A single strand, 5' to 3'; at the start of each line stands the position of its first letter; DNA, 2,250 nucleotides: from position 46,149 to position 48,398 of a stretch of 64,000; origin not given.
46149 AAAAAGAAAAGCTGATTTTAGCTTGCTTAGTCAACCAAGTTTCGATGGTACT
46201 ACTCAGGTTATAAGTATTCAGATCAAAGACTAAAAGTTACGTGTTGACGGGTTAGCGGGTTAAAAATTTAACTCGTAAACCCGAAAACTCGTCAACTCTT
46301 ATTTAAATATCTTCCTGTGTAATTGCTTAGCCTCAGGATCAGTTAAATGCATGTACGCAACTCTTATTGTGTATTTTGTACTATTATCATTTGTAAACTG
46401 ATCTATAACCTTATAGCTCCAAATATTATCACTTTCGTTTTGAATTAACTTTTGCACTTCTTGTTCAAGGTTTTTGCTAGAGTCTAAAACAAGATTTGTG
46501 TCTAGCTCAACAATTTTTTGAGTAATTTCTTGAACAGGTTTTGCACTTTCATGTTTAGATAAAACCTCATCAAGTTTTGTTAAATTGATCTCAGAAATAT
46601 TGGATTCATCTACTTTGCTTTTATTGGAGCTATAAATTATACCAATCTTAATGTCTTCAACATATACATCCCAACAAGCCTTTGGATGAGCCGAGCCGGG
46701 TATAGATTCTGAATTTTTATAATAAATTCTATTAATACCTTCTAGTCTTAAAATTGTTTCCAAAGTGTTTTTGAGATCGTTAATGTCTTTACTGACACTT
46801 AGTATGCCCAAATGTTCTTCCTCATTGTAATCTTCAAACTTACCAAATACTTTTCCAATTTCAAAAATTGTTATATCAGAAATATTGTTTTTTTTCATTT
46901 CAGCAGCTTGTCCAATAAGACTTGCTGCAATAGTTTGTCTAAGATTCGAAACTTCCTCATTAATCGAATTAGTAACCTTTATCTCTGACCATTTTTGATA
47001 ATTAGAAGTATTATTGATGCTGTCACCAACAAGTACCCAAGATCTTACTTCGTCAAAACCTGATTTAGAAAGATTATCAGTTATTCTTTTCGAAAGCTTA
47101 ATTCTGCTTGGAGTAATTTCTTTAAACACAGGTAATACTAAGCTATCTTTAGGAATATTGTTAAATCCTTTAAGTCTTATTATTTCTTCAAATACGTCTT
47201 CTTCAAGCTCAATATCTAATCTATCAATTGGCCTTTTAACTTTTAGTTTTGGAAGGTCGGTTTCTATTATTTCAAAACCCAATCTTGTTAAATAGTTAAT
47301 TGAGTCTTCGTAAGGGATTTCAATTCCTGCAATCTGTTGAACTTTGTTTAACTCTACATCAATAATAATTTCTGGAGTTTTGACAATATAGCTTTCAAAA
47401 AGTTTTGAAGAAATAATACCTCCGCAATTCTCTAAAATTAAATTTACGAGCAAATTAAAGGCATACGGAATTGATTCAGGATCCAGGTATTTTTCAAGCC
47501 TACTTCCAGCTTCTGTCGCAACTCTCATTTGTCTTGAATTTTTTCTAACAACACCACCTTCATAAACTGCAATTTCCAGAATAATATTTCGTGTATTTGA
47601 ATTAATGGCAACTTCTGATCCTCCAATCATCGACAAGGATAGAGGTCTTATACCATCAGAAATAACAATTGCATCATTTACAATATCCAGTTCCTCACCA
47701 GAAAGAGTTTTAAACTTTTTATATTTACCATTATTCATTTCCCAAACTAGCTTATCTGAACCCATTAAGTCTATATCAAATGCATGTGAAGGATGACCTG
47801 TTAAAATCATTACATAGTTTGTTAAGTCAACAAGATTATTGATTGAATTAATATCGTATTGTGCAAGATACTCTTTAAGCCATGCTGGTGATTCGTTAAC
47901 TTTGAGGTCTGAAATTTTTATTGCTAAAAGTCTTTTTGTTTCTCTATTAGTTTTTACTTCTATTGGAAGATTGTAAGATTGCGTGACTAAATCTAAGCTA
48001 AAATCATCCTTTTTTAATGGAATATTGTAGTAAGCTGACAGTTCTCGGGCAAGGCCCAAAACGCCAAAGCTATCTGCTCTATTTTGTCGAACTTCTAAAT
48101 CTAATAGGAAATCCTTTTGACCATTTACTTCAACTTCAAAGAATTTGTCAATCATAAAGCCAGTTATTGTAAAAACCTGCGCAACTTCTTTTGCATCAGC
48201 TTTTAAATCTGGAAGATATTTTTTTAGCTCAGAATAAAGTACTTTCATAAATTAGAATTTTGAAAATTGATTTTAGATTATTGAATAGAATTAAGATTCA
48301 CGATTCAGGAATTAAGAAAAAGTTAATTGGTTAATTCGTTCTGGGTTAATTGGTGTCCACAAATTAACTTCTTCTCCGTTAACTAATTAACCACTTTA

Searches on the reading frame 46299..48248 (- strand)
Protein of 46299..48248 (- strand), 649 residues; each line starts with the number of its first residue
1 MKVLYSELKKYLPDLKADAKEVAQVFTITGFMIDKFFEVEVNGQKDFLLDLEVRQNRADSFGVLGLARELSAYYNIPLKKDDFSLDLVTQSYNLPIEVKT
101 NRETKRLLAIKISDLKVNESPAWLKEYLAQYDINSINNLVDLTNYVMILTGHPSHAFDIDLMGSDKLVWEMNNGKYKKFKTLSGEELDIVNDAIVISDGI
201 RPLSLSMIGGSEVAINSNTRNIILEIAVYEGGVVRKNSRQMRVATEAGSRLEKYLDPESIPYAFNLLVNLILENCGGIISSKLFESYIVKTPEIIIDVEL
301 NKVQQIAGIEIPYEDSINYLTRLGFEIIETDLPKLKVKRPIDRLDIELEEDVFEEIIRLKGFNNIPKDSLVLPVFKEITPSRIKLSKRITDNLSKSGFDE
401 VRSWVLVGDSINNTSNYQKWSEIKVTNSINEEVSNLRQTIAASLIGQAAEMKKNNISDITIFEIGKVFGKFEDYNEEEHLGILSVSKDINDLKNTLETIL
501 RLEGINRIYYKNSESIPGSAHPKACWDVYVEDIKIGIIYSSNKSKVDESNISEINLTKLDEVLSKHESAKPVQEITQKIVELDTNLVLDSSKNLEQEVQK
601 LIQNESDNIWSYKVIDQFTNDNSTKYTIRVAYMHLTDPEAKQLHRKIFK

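Call 12: search_protein_families(library=pfam, proteins=[window:46299-48248:-], max_evalue=0.001)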
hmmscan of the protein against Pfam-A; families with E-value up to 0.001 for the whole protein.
window:46299-48248:- (649 aa): 3 families
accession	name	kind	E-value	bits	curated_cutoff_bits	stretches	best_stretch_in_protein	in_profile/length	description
PF03483.22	B3_4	-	1.5e-40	139.1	29.3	1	106-276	4-174/174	B3/4 domain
PF17759.6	tRNA_synthFbeta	-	1.1e-22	81.1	22.4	1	370-538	6-190/214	Phenylalanyl tRNA synthetase beta chain CLM domain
PF03484.21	B5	-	2.1e-14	53.9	28.6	1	296-362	1-67/67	tRNA synthetase B5 domain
